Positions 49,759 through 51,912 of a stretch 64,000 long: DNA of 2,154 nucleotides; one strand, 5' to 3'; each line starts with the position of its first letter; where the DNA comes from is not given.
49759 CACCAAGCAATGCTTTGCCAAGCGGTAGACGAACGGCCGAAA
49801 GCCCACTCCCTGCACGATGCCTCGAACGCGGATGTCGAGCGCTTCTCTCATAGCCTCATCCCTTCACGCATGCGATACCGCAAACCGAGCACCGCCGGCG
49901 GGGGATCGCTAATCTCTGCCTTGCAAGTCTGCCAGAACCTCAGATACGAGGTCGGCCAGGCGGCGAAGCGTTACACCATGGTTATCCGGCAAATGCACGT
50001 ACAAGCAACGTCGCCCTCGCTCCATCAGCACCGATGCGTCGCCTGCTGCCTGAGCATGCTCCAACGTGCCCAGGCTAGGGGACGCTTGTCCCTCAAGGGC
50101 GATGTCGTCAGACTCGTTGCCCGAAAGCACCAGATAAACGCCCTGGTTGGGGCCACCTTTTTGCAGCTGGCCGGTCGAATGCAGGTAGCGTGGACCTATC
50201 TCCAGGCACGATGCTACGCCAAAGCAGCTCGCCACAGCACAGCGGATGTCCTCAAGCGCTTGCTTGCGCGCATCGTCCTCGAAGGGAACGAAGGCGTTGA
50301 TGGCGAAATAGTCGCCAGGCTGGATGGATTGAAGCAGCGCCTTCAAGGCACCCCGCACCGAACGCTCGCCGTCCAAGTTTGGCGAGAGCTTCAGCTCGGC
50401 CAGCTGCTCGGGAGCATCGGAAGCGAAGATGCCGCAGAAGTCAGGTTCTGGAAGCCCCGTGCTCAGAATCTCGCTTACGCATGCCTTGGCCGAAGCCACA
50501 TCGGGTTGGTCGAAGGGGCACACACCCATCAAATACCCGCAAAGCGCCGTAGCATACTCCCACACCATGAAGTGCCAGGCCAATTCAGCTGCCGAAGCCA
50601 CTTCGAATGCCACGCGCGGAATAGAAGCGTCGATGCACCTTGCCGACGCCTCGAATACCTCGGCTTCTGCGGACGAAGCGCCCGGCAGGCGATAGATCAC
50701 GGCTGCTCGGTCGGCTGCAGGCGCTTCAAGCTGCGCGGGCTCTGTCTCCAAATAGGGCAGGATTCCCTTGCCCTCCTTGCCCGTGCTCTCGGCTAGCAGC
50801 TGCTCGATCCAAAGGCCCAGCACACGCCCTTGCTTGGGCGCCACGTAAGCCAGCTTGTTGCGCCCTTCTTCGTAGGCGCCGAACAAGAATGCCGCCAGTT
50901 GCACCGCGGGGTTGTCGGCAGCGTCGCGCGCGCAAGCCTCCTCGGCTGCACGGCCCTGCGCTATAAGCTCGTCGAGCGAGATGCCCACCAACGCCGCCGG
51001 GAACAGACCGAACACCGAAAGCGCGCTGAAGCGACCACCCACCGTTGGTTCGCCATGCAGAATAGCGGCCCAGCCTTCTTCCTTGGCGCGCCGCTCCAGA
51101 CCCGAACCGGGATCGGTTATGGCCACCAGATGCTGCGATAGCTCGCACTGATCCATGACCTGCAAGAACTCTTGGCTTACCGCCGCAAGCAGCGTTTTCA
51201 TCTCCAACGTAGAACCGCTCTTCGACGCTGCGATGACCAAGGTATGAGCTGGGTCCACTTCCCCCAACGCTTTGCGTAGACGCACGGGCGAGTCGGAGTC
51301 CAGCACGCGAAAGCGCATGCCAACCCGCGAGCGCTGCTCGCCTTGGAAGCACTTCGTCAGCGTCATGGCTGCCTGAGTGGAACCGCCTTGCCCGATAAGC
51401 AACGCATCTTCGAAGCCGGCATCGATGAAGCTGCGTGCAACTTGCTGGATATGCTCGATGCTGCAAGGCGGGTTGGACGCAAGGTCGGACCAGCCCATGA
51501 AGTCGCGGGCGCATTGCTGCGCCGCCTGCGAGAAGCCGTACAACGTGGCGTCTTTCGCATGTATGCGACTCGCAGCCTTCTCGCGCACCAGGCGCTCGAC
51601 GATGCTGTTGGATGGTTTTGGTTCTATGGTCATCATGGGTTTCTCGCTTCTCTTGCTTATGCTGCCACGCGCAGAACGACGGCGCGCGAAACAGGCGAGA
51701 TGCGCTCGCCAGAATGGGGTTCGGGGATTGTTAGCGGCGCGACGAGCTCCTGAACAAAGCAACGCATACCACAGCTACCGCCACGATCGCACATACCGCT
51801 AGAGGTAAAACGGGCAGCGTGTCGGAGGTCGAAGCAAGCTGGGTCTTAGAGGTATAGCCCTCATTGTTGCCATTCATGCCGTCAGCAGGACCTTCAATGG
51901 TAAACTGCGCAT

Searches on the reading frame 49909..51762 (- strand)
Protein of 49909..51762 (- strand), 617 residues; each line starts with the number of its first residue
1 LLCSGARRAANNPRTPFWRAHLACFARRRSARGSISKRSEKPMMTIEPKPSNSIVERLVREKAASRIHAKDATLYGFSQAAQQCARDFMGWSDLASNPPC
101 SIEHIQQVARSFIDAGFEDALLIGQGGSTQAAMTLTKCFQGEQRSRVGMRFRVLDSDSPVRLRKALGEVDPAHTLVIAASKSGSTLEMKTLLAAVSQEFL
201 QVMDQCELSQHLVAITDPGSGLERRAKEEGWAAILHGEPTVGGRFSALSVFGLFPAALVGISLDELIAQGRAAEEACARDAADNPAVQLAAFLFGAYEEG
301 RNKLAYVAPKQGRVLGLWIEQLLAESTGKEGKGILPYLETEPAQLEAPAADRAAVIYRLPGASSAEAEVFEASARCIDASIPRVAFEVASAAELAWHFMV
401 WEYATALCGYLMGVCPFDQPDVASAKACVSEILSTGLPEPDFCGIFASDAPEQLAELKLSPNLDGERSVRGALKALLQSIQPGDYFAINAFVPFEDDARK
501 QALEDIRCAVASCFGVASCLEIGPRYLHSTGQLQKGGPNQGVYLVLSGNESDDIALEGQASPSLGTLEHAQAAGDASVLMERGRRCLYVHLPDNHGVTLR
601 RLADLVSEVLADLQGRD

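Call 72: search_protein_families(library=pfam, proteins=[window:49909-51762:-], max_evalue=0.00001)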
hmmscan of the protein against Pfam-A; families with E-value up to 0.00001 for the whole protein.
window:49909-51762:- (617 aa): 1 family
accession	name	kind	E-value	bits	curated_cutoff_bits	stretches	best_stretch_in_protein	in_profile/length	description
PF00342.24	PGI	-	3.6e-08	32.9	22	1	118-293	97-269/486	Phosphoglucose isomerase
